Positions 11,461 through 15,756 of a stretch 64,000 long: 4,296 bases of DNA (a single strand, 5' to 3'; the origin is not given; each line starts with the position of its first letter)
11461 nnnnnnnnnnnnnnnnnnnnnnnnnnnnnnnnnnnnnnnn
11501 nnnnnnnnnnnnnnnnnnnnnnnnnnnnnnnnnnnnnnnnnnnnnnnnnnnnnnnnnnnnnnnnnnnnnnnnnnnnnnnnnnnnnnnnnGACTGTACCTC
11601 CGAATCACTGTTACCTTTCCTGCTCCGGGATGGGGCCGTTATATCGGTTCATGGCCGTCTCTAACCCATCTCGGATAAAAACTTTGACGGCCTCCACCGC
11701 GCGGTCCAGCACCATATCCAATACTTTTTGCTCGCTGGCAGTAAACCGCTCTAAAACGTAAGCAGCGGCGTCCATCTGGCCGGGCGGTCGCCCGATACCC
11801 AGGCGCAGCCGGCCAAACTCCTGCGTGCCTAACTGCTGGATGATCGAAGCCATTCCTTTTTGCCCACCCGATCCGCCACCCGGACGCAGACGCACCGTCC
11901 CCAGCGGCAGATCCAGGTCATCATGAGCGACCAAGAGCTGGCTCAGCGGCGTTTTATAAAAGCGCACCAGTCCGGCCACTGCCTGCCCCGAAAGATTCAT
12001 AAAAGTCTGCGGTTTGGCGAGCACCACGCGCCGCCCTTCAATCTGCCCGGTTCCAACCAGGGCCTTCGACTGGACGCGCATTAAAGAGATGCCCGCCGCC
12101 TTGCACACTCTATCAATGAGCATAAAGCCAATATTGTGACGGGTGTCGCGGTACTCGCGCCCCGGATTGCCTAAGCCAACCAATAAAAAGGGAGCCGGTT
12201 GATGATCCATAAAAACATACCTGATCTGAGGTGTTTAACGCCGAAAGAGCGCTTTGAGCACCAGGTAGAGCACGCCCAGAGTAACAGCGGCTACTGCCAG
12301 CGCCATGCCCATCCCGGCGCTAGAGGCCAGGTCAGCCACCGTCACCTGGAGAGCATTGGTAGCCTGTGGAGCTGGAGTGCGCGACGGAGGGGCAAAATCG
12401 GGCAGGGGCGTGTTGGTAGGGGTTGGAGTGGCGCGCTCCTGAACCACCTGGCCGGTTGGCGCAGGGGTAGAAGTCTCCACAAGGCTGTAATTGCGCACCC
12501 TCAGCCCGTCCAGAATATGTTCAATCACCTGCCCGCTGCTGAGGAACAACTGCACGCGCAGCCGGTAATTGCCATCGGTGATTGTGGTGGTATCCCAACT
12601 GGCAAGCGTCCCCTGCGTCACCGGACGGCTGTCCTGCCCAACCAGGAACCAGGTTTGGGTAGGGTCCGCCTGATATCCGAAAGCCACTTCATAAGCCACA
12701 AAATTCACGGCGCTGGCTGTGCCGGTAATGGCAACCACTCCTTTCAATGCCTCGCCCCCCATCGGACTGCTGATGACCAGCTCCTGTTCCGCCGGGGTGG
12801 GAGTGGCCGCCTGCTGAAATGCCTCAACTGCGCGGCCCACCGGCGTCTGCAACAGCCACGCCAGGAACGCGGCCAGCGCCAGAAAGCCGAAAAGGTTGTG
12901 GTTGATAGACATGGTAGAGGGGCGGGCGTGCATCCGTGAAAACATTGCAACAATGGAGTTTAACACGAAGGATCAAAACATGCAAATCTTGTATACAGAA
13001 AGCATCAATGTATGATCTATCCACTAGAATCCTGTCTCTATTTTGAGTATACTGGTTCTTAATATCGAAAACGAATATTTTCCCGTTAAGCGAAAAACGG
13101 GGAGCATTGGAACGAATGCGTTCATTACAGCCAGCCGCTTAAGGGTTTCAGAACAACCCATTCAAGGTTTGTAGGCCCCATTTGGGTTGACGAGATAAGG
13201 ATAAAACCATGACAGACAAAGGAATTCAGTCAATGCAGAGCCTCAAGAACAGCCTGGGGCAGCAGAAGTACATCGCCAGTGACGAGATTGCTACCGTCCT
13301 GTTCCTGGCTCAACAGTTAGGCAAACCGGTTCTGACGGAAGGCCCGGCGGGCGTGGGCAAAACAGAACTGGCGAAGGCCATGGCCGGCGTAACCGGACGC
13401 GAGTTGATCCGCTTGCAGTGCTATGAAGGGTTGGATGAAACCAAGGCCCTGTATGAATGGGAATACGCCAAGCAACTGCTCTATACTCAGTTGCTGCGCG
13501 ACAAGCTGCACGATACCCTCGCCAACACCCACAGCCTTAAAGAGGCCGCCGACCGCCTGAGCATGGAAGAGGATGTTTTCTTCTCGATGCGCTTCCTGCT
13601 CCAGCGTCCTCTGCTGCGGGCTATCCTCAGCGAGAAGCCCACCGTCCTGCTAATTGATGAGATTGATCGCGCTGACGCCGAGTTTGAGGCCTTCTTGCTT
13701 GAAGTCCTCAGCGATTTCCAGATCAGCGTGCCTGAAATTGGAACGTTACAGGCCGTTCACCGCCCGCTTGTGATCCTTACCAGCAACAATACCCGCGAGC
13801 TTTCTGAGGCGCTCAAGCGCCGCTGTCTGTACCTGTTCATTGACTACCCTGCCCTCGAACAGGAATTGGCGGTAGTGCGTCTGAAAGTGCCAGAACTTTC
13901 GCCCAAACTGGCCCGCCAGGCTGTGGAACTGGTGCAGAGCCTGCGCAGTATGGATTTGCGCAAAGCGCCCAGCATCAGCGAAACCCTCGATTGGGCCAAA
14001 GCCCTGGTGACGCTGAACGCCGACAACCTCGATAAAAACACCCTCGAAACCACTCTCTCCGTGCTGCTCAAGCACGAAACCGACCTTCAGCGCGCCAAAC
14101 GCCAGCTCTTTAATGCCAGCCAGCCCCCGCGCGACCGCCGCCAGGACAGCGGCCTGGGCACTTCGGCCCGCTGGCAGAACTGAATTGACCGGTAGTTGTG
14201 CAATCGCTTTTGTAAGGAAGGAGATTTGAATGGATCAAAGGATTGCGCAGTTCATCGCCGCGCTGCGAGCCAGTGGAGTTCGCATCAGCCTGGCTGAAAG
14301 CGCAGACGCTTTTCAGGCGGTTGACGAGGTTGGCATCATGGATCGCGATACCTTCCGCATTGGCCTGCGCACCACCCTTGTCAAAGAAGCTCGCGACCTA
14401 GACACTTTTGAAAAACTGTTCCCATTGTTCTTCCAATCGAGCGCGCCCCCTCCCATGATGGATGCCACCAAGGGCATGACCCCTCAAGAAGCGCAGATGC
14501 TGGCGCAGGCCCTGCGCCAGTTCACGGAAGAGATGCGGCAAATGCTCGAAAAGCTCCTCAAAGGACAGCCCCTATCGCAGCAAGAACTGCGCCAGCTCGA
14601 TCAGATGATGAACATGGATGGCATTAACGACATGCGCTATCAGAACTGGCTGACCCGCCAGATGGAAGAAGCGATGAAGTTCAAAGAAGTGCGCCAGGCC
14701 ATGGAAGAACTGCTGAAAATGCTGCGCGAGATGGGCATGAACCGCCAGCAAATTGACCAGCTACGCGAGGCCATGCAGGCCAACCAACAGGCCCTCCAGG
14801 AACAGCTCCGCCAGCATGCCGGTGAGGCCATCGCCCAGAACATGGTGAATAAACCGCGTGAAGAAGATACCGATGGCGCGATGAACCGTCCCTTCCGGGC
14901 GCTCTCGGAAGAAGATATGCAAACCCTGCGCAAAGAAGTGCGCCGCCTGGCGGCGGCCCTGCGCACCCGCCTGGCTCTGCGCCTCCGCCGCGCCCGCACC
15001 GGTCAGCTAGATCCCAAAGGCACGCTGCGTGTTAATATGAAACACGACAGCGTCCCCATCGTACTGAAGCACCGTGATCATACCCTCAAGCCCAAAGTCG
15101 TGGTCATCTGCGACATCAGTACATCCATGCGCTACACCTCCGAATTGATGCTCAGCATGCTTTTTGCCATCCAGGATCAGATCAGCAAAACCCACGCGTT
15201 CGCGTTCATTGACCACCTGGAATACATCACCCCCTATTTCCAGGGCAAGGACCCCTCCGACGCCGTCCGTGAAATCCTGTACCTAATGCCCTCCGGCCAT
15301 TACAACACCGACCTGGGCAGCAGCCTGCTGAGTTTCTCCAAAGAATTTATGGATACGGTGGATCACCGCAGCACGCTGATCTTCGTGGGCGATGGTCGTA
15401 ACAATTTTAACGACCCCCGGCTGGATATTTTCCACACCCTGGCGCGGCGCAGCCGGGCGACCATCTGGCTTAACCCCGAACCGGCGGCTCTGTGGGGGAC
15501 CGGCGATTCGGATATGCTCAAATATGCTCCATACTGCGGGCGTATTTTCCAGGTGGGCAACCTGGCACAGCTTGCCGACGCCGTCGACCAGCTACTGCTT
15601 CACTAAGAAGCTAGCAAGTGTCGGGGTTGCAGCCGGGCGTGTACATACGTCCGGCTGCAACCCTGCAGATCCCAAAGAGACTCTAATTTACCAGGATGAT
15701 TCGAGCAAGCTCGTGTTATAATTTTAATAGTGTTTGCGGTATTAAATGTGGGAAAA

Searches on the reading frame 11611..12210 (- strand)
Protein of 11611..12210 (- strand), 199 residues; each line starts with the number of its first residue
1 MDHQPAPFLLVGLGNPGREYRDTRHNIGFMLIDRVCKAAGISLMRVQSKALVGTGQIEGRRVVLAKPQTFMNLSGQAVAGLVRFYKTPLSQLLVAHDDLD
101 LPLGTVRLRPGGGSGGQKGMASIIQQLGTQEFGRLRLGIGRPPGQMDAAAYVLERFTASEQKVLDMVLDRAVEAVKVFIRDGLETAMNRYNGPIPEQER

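Call 30: search_protein_families(library=pfam, proteins=[window:11611-12210:-], max_evalue=0.00001)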
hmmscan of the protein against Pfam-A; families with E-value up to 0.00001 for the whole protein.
window:11611-12210:- (199 aa): 1 family
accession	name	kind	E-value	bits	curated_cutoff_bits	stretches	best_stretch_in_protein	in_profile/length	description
PF01195.25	Pept_tRNA_hydro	-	2.4e-71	239.8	27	1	9-191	1-183/183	Peptidyl-tRNA hydrolase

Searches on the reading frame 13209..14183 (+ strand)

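Call 30: search_protein_families(library=pfam, proteins=[window:13209-14183:+], max_evalue=0.00001)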
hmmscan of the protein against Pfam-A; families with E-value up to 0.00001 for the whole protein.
window:13209-14183:+ (324 aa): 5 families
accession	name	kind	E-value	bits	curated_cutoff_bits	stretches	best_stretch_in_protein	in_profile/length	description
PF07728.20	AAA_5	-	1.7e-13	51.2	22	1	41-206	2-139/139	AAA domain (dynein-related subfamily)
PF00004.35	AAA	-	7.5e-12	46.3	21.2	1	42-206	2-123/131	ATPase family associated with various cellular activities (AAA)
PF13191.12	AAA_16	-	4.4e-07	31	32.6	1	39-168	25-156/167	AAA ATPase domain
PF07726.17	AAA_3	-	5.4e-07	30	27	0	145-197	64-114/131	ATPase family associated with various cellular activities (AAA)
PF07724.20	AAA_2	-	2.7e-06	28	27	0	42-200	7-131/166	AAA domain (Cdc48 subfamily)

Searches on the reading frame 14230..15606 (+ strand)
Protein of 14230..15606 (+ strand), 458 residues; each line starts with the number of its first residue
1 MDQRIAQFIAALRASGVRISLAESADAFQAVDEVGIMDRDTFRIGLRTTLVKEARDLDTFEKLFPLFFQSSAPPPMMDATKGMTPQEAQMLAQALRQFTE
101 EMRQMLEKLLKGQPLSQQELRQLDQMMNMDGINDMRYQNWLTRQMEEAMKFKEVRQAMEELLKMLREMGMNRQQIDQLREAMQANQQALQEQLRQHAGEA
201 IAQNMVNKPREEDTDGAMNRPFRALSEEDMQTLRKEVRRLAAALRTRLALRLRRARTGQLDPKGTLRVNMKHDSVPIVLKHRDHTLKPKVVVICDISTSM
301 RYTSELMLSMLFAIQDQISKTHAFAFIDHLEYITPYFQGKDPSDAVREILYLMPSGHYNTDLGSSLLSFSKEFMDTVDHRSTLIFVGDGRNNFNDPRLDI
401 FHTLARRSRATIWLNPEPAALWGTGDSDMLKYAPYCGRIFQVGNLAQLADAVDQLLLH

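Call 30: search_protein_families(library=pfam, proteins=[window:14230-15606:+], max_evalue=0.00001)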
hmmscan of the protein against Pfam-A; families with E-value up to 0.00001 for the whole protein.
window:14230-15606:+ (458 aa): 1 family
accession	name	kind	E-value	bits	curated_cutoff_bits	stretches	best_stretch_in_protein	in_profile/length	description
PF05762.20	VWA_CoxE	-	9.5e-33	113.9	26.4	1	233-432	1-203/222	VWA domain containing CoxE-like protein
